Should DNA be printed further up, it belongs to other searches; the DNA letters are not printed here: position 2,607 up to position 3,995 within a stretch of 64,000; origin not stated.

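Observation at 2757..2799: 43-nt overlap between tssF and tssG in different frames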

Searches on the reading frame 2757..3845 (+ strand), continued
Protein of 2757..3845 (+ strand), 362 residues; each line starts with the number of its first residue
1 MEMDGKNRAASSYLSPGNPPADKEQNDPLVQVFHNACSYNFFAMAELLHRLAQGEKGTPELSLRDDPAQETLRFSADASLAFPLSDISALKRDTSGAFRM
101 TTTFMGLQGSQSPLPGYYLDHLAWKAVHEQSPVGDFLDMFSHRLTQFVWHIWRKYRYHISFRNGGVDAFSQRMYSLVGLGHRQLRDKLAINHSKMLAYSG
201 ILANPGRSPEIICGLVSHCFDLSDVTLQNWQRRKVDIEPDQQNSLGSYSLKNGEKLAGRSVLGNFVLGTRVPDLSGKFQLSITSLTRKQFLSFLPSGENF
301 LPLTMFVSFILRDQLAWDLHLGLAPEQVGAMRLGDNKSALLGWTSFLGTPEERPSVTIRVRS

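Call 14: find_related_loci(query=A1, collection=genome_contigs, flank=3000)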
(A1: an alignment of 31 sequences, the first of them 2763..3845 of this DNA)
Query A1 (360 aa) in genome_contigs; peptide patterns used: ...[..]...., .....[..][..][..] (x = any residue, [..] = any of these).
441 stretches matched a pattern; 388 encode a relative of the query (tblastn E <= 1e-3); the best 80 are kept; 80 distinct loci.
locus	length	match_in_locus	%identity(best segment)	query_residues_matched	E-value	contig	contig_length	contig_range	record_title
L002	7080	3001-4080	99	1-360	0e+0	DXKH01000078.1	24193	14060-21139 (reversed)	MAG TPA_asm: Citrobacter sp. isolate HRGM_Genome_0066 HRGM_Genome_0066_78, whole genome shotgun sequence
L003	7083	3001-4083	80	1-359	0e+0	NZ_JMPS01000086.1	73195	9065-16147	Yokenella regensburgei ATCC 49455 GYRE.assembly.087, whole genome shotgun sequence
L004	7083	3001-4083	79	1-359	0e+0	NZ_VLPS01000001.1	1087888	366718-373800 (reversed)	Atlantibacter subterranea strain ZYL01 Scaffold1_1, whole genome shotgun sequence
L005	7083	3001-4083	80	1-359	0e+0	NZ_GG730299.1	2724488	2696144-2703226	Citrobacter youngae ATCC 29220 Scfld0, whole genome shotgun sequence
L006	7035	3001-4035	60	1-360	1e-148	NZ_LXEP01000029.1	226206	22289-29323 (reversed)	Buttiauxella gaviniae ATCC 51604 Sequence00029, whole genome shotgun sequence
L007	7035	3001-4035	59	1-360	3e-142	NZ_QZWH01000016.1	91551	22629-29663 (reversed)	Buttiauxella izardii strain CCUG 35510 buttiauxella_ixardii_CCUG_35510T_0000016, whole genome shotgun sequence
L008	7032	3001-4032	57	1-360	5e-136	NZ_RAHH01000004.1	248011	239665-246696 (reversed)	Rahnella woolbedingensis strain DSM 27399 contig_00004, whole genome shotgun sequence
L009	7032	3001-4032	58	1-360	3e-137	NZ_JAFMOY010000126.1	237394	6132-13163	Rahnella ecdela strain FRB 231 NODE_8_length_237394_cov_49.346184, whole genome shotgun sequence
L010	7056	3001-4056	55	1-360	5e-132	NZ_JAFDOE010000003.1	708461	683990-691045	Citrobacter sp. FP75 contig3, whole genome shotgun sequence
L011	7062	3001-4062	55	1-360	5e-132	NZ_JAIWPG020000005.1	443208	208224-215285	Lelliottia sp. WAP21 5, whole genome shotgun sequence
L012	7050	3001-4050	53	1-360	9e-129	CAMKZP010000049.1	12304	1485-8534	MAG: uncultured Enterobacter sp. isolate SRR10810004_bin.5_metawrap_v1.3.0_MAG genome assembly, contig: ERZ12407369_442,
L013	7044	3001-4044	55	1-359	2e-127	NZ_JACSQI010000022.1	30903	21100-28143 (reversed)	Escherichia whittamii strain Sa2BVA5 NODE_22_length_30903_cov_8.868715, whole genome shotgun sequence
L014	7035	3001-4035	54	1-358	7e-127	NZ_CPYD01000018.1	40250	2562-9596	Yersinia nurmii strain CIP110231T, whole genome shotgun sequence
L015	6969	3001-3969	59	38-359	6e-125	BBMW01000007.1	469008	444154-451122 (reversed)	Citrobacter werkmanii NBRC 105721 DNA, contig: CIWKM07, whole genome shotgun sequence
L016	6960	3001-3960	58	37-358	5e-125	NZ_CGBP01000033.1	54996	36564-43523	Yersinia similis strain Y228, whole genome shotgun sequence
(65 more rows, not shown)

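Call 24: search_dna_similar(query=window:2763-3845:+, collection=plasmids, mode=protein, rows=spread, max_rows=40, max_evalue=1e-8)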
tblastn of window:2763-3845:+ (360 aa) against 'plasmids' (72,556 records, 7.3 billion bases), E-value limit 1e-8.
Records with a match: 422; places in all: 442; records where one place covers at least 80% of the query: 345.
Best place of each record, by identity: 95-99% 4; <60% 418.
By first word of the organism name: Ralstonia 125; Rhizobium 74; Campylobacter 37; Leisingera 17; Cronobacter 12; Paraburkholderia 11; Rahnella 10; Pantoea 10; Escherichia 9; Azospirillum 9; and 47 more.
By predicted mobility (MOB-suite, as given by PLSDB): non-mobilizable 223; mobilizable 118; conjugative 81.
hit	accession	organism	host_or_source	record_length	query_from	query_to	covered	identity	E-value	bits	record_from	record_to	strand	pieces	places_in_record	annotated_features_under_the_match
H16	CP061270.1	Escherichia coli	Sheep,cell culture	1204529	1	360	100%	98.9%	0e+0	737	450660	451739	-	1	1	tssG: type VI secretion system baseplate subunit TssG | tssF: type VI secretion system baseplate subunit TssF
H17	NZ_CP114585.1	Salinivibrio proteolyticus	-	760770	37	359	90%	43.3%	3e-69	242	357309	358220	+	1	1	tssG: type VI secretion system baseplate subunit TssG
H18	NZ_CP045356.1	Vibrio sp. THAF64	pure culture,Surface of a sandy ...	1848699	29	348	89%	35.9%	8e-51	189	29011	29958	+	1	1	none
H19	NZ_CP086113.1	Skermanella rosea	single cell,hydrocarbon-contaminated ...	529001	1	350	97%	27.6%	1e-24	112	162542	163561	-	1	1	tssG: type VI secretion system baseplate subunit TssG | tssF: type VI secretion system baseplate subunit TssF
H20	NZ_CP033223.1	Parasedimentitalea marina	Cell culture,deep seawater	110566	56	354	83%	31.3%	3e-25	114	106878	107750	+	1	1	tssG: type VI secretion system baseplate subunit TssG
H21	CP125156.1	Klebsiella pneumoniae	-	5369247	38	347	86%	29.4%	5e-25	113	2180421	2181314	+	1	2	tssG: type VI secretion system baseplate subunit TssG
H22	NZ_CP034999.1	Rhizobium acidisoli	Phaseolus vulgaris,root nodule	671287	3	351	97%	25.6%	2e-19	97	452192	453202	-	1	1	tssF: type VI secretion system baseplate subunit TssF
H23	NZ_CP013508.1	Rhizobium sp. N1341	Phaseolus vulgaris,Whole ...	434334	3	351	97%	25.4%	1e-19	98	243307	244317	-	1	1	tssF: type VI secretion system baseplate subunit TssF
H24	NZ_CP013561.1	Rhizobium phaseoli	Phaseolus vulgaris,Whole ...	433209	3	351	97%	25.4%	2e-19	97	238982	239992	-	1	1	tssF: type VI secretion system baseplate subunit TssF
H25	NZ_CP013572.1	Rhizobium phaseoli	Phaseolus vulgaris,Whole ...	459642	3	351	97%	25.4%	2e-19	97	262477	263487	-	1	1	tssF: type VI secretion system baseplate subunit TssF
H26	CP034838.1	Rahnella aquatilis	Food spoilage microflora,food/cold ...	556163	18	345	91%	27.0%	3e-21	102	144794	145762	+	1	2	tssG: type VI secretion system baseplate subunit TssG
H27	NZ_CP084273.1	Caballeronia grimmiae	Leptoglossus zonatus,Cell culture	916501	17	346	92%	26.2%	5e-12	75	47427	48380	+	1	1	tssG: type VI secretion system baseplate subunit TssG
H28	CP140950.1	Sinorhizobium meliloti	Medicago lupulina,whole organism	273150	23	351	91%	25.4%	5e-17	90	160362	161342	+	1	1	tssG: type VI secretion system baseplate subunit TssG | tssF: type VI secretion system baseplate subunit TssF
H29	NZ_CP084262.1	Caballeronia sp. SL2Y3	Jalysus wickhami,Cell culture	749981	33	345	87%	26.4%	2e-20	100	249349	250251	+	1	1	tssG: type VI secretion system baseplate subunit TssG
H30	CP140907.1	Sinorhizobium medicae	Medicago lupulina,whole organism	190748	23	351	91%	25.0%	5e-17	90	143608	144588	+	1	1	tssG: type VI secretion system baseplate subunit TssG | tssF: type VI secretion system baseplate subunit TssF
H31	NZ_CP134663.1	Escherichia coli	Larus michahellis,bacteria,cloaca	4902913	65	355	81%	28.1%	5e-14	81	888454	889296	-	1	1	none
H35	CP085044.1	Ralstonia solanacearum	sunflower,cell culture,stem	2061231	21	345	90%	24.0%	1e-11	74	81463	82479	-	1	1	tssG: type VI secretion system baseplate subunit TssG | tssF: type VI secretion system baseplate subunit TssF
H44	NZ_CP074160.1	Enterobacter sp. JBIWA005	lake water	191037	27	296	75%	28.3%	8e-25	113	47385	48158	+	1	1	tssG: type VI secretion system baseplate subunit TssG | tssF: type VI secretion system baseplate subunit TssF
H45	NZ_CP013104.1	Paraburkholderia caribensis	-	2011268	64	349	79%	26.3%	1e-13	80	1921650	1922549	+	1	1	none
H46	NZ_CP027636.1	Campylobacter coli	turkey,meat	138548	32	355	90%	22.9%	4e-15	84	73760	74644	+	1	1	tssG: type VI secretion system baseplate subunit TssG | tssF: type VI secretion system baseplate subunit TssF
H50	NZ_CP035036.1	Pantoea ananatis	tissue sample,sugarcane root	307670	38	235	55%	35.6%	4e-25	114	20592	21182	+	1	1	tssG: type VI secretion system baseplate subunit TssG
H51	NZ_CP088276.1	Phyllobacterium sp. T1293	Melilotus albus,Cell culture,root nodule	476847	102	341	67%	28.2%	3e-15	85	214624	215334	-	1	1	tssG: type VI secretion system baseplate subunit TssG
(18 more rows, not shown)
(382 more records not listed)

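Call 25: get_annotated_region(hit=H17, flank=2500)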
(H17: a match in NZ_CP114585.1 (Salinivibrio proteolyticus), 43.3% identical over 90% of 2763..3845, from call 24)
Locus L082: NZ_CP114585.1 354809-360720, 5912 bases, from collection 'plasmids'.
description: Salinivibrio proteolyticus strain TGB10 plasmid unnamed, complete sequence
organism: Salinivibrio proteolyticus (NCBI taxid 334715)
taxonomy: Bacteria; Pseudomonadota; Gammaproteobacteria; Vibrionales; Vibrionaceae; Salinivibrio; Salinivibrio proteolyticus
host: -; source: -; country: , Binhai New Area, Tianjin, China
typing (MOB-suite, as given by PLSDB): non-mobilizable
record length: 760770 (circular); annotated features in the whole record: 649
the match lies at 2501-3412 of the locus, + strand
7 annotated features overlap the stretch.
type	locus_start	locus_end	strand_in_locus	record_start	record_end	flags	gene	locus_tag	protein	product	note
CDS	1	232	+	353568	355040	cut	tssC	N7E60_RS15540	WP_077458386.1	type VI secretion system contractile sheath large subunit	GO:0033103 - protein secretion by the type VI secretion system [Evidence IEA]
CDS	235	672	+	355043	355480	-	tssE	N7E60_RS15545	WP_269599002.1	type VI secretion system baseplate subunit TssE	GO:0033103 - protein secretion by the type VI secretion system [Evidence IEA]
CDS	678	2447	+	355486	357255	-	tssF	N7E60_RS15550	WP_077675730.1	type VI secretion system baseplate subunit TssF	GO:0033103 - protein secretion by the type VI secretion system [Evidence IEA]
CDS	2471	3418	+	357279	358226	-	tssG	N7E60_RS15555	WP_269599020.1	type VI secretion system baseplate subunit TssG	GO:0033103 - protein secretion by the type VI secretion system [Evidence IEA]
CDS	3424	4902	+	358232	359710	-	tagH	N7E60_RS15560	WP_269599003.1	type VI secretion system-associated FHA domain protein TagH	GO:0033103 - protein secretion by the type VI secretion system [Evidence IEA]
CDS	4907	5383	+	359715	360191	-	tssJ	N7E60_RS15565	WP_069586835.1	type VI secretion system lipoprotein TssJ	GO:0033103 - protein secretion by the type VI secretion system [Evidence IEA]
CDS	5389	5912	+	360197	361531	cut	tssK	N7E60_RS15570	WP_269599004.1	type VI secretion system baseplate subunit TssK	GO:0033103 - protein secretion by the type VI secretion system [Evidence IEA]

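Call 26: get_annotated_region(hit=H18, flank=2500)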
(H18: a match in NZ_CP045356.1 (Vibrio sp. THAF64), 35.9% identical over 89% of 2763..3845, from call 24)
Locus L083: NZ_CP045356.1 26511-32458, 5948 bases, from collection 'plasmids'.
description: Vibrio sp. THAF64 plasmid pTHAF64_a, complete sequence
organism: Vibrio sp. THAF64 (NCBI taxid 2587860)
taxonomy: Bacteria; Pseudomonadota; Gammaproteobacteria; Vibrionales; Vibrionaceae; Vibrio; Vibrio sp. THAF64
host: -; source: pure culture,Surface of a sandy sediment particle present in tank 6 of a marine aquarium containing ...; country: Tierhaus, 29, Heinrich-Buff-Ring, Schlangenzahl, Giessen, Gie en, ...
typing (MOB-suite, as given by PLSDB): non-mobilizable
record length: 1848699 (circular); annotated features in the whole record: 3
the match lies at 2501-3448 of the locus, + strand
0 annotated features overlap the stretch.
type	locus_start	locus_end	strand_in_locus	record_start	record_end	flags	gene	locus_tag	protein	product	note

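Call 27: get_annotated_region(hit=H19, flank=2500)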
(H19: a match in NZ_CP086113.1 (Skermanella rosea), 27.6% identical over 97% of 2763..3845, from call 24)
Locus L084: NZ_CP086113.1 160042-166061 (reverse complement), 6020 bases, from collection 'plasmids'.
description: Skermanella rosea strain KEMB 2255-458 plasmid pSR-2, complete sequence
organism: Skermanella rosea (NCBI taxid 1817965)
taxonomy: Bacteria; Pseudomonadota; Alphaproteobacteria; Rhodospirillales; Azospirillaceae; Skermanella; Skermanella rosea
host: -; source: single cell,hydrocarbon-contaminated desert sand; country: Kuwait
typing (MOB-suite, as given by PLSDB): non-mobilizable
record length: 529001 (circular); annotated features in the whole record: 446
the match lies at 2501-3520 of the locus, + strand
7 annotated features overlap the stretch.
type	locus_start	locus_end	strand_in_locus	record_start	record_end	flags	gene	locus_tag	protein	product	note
CDS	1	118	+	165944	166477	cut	-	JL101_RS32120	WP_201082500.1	type VI secretion system tube protein Hcp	-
CDS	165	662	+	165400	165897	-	tssE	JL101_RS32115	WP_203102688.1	type VI secretion system baseplate subunit TssE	GO:0033103 - protein secretion by the type VI secretion system [Evidence IEA]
CDS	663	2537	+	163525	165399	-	tssF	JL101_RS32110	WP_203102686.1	type VI secretion system baseplate subunit TssF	GO:0033103 - protein secretion by the type VI secretion system [Evidence IEA]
CDS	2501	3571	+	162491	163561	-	tssG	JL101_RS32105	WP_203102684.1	type VI secretion system baseplate subunit TssG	GO:0033103 - protein secretion by the type VI secretion system [Evidence IEA]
CDS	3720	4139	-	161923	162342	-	-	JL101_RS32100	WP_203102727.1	alpha/beta hydrolase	-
CDS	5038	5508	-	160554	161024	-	-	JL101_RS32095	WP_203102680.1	MarR family transcriptional regulator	-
CDS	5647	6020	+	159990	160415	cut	-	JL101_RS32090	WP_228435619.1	organic hydroperoxide resistance protein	-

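Call 28: get_annotated_region(hit=H20, flank=2500)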
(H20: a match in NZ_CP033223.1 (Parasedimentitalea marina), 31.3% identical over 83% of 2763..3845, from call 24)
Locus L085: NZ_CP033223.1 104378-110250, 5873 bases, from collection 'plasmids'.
description: Parasedimentitalea marina strain W43 plasmid pW43D, complete sequence
organism: Parasedimentitalea marina (NCBI taxid 2483033)
taxonomy: Bacteria; Pseudomonadota; Alphaproteobacteria; Rhodobacterales; Paracoccaceae; Parasedimentitalea; Parasedimentitalea marina
host: -; source: Cell culture,deep seawater; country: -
typing (MOB-suite, as given by PLSDB): non-mobilizable; replicon rep_cluster_377
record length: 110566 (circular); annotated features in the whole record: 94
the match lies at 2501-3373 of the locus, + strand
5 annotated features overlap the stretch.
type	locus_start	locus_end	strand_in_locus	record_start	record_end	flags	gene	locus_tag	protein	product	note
CDS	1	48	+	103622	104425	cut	-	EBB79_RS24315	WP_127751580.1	type VI secretion system accessory protein TagJ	-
CDS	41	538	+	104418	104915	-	tssE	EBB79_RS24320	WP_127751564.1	type VI secretion system baseplate subunit TssE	GO:0033103 - protein secretion by the type VI secretion system [Evidence IEA]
CDS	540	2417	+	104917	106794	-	tssF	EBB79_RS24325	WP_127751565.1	type VI secretion system baseplate subunit TssF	GO:0033103 - protein secretion by the type VI secretion system [Evidence IEA]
CDS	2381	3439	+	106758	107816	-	tssG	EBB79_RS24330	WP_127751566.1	type VI secretion system baseplate subunit TssG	GO:0033103 - protein secretion by the type VI secretion system [Evidence IEA]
CDS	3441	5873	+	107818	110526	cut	tssH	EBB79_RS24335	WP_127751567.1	type VI secretion system ATPase TssH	GO:0033103 - protein secretion by the type VI secretion system [Evidence IEA]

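Call 29: get_annotated_region(hit=H21, flank=2500)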
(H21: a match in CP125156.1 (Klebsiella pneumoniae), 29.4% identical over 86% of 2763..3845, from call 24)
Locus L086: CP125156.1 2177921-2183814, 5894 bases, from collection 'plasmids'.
description: Klebsiella pneumoniae strain 176 plasmid unnamed2, complete sequence
organism: Klebsiella pneumoniae (NCBI taxid 573)
taxonomy: Bacteria; Pseudomonadota; Gammaproteobacteria; Enterobacterales; Enterobacteriaceae; Klebsiella; Klebsiella pneumoniae
host: -; source: -; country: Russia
typing (MOB-suite, as given by PLSDB): non-mobilizable; mating-pair formation MPF_T
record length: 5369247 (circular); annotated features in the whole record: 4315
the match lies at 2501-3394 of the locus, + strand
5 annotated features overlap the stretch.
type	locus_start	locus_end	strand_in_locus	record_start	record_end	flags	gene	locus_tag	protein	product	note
CDS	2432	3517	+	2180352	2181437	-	tssG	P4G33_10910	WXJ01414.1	type VI secretion system baseplate subunit TssG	-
CDS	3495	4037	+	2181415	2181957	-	tssJ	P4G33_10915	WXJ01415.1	type VI secretion system lipoprotein TssJ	-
CDS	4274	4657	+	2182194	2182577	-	-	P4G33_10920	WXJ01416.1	hypothetical protein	-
CDS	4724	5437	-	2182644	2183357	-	bdcA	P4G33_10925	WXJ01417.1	SDR family oxidoreductase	-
CDS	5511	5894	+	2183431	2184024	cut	-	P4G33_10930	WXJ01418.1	TetR/AcrR family transcriptional regulator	-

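Call 30: get_annotated_region(hit=H22, flank=2500)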
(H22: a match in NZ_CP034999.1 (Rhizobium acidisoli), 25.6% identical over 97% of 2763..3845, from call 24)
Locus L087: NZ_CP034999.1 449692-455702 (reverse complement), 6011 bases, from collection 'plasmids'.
description: Rhizobium acidisoli strain FH23 plasmid pRapFH23a, complete sequence
organism: Rhizobium acidisoli (NCBI taxid 1538158)
taxonomy: Bacteria; Pseudomonadota; Alphaproteobacteria; Hyphomicrobiales; Rhizobiaceae; Rhizobium; Rhizobium acidisoli
host: -; source: Phaseolus vulgaris,root nodule; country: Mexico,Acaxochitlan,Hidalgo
typing (MOB-suite, as given by PLSDB): conjugative; relaxase MOBQ; mating-pair formation MPF_T
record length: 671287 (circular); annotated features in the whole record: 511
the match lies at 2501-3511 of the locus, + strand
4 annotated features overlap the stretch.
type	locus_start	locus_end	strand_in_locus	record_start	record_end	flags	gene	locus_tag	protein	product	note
CDS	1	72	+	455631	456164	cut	-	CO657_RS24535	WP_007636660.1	type VI secretion system tube protein Hcp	-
CDS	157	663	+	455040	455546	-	tssE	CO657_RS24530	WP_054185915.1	type VI secretion system baseplate subunit TssE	GO:0033103 - protein secretion by the type VI secretion system [Evidence IEA]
CDS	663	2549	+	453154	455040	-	tssF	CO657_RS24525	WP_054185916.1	type VI secretion system baseplate subunit TssF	GO:0033103 - protein secretion by the type VI secretion system [Evidence IEA]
CDS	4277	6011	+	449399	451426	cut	tssI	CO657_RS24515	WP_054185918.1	type VI secretion system tip protein TssI/VgrG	GO:0033103 - protein secretion by the type VI secretion system [Evidence IEA]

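Call 31: get_annotated_region(hit=H26, flank=2500)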
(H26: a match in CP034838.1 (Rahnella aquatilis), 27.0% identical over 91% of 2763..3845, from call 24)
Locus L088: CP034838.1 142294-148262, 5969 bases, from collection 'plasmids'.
description: Rahnella aquatilis strain KM12 plasmid pKM12v1, complete sequence
organism: Rahnella aquatilis (NCBI taxid 34038)
taxonomy: Bacteria; Pseudomonadota; Gammaproteobacteria; Enterobacterales; Yersiniaceae; Rahnella; Rahnella aquatilis
host: -; source: Food spoilage microflora,food/cold -smoke salmon; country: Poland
typing (MOB-suite, as given by PLSDB): non-mobilizable; replicon rep_cluster_1067
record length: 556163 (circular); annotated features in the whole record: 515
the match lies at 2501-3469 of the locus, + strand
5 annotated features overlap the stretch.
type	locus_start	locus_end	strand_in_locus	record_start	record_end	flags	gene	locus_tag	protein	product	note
CDS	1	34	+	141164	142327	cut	-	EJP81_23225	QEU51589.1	type VI secretion protein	-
CDS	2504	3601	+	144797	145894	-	tssG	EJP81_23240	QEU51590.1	type VI secretion system baseplate subunit TssG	-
CDS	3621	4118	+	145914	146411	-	tssJ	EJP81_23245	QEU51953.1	type VI secretion system lipoprotein TssJ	-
CDS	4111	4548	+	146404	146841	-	tssE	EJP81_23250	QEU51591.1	type VI secretion system baseplate subunit TssE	-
CDS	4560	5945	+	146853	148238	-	-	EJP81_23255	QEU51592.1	type VI secretion protein ImpA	-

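Call 32: get_annotated_region(hit=H27, flank=2500)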
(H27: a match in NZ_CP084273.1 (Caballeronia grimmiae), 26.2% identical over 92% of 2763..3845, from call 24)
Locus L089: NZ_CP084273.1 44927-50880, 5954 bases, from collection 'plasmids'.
description: Caballeronia grimmiae strain Lep1A1 plasmid p1, complete sequence
organism: Caballeronia grimmiae (NCBI taxid 1071679)
taxonomy: Bacteria; Pseudomonadota; Betaproteobacteria; Burkholderiales; Burkholderiaceae; Caballeronia; Caballeronia grimmiae
host: -; source: Leptoglossus zonatus,Cell culture; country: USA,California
typing (MOB-suite, as given by PLSDB): non-mobilizable
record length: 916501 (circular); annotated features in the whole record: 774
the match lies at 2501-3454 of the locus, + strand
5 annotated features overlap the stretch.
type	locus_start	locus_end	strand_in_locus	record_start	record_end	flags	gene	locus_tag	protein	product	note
CDS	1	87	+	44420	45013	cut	-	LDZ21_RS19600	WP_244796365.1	type VI secretion system tube protein Hcp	-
CDS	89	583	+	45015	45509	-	tssE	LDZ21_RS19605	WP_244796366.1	type VI secretion system baseplate subunit TssE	GO:0033103 - protein secretion by the type VI secretion system [Evidence IEA]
CDS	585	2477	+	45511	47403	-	tssF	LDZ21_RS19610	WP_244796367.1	type VI secretion system baseplate subunit TssF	GO:0033103 - protein secretion by the type VI secretion system [Evidence IEA]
CDS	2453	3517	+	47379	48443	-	tssG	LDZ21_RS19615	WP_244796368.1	type VI secretion system baseplate subunit TssG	GO:0033103 - protein secretion by the type VI secretion system [Evidence IEA]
CDS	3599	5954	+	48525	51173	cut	tssH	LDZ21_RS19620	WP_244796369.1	type VI secretion system ATPase TssH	GO:0033103 - protein secretion by the type VI secretion system [Evidence IEA]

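Call 33: get_annotated_region(hit=H28, flank=2500)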
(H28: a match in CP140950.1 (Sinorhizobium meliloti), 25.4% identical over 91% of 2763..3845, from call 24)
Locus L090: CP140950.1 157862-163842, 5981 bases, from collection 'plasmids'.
description: Sinorhizobium meliloti strain ml59 plasmid pMl1, complete sequence
organism: Sinorhizobium meliloti (NCBI taxid 382)
taxonomy: Bacteria; Pseudomonadota; Alphaproteobacteria; Hyphomicrobiales; Rhizobiaceae; Sinorhizobium; Sinorhizobium meliloti
host: -; source: Medicago lupulina,whole organism; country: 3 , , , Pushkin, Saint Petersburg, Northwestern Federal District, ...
typing (MOB-suite, as given by PLSDB): conjugative; replicon rep_cluster_492; relaxase MOBQ; mating-pair formation MPF_T
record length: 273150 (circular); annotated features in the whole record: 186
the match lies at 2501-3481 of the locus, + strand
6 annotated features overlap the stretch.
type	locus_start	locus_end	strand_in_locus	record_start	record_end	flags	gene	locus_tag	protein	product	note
CDS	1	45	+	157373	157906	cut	-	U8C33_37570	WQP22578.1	type VI secretion system tube protein Hcp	-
CDS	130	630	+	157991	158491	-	tssE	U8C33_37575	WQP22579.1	type VI secretion system baseplate subunit TssE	-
CDS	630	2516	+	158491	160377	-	tssF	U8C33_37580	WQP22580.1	type VI secretion system baseplate subunit TssF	-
CDS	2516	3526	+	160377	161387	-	tssG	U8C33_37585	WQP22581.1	type VI secretion system baseplate subunit TssG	-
CDS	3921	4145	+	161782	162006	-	-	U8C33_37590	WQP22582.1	hypothetical protein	-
CDS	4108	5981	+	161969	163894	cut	tssI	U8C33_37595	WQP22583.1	type VI secretion system tip protein TssI/VgrG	-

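Call 34: get_annotated_region(hit=H31, flank=2500)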
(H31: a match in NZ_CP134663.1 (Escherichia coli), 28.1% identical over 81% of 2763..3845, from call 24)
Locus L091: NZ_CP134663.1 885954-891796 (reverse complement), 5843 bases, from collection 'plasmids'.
description: Escherichia coli strain 64A:C plasmid unnamed1, complete sequence
organism: Escherichia coli (NCBI taxid 562)
taxonomy: Bacteria; Pseudomonadota; Gammaproteobacteria; Enterobacterales; Enterobacteriaceae; Escherichia; Escherichia coli
host: -; source: Larus michahellis,bacteria,cloaca; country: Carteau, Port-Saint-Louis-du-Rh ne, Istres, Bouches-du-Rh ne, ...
typing (MOB-suite, as given by PLSDB): non-mobilizable
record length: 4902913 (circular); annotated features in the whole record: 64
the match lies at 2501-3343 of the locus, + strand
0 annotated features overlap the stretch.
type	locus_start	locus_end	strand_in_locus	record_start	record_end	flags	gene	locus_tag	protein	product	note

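Call 35: get_annotated_region(hit=H35, flank=2500)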
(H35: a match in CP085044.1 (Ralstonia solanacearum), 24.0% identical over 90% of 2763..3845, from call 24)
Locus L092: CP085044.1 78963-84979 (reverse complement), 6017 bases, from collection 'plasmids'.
description: Ralstonia solanacearum strain RS638 plasmid p1, complete sequence
organism: Ralstonia solanacearum (NCBI taxid 305)
taxonomy: Bacteria; Pseudomonadota; Betaproteobacteria; Burkholderiales; Burkholderiaceae; Ralstonia; Ralstonia solanacearum
host: -; source: sunflower,cell culture,stem; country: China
typing (MOB-suite, as given by PLSDB): mobilizable; relaxase MOBP
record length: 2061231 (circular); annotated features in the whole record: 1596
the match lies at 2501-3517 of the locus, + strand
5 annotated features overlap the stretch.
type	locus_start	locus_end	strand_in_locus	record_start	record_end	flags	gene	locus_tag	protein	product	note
CDS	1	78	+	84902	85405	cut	-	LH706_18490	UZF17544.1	Hcp family type VI secretion system effector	-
CDS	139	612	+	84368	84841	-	tssE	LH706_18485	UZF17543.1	type VI secretion system baseplate subunit TssE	-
CDS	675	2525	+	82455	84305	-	tssF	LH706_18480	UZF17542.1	type VI secretion system baseplate subunit TssF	-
CDS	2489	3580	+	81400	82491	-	tssG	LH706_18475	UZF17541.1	type VI secretion system baseplate subunit TssG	-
CDS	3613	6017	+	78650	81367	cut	tssH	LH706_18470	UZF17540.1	type VI secretion system ATPase TssH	-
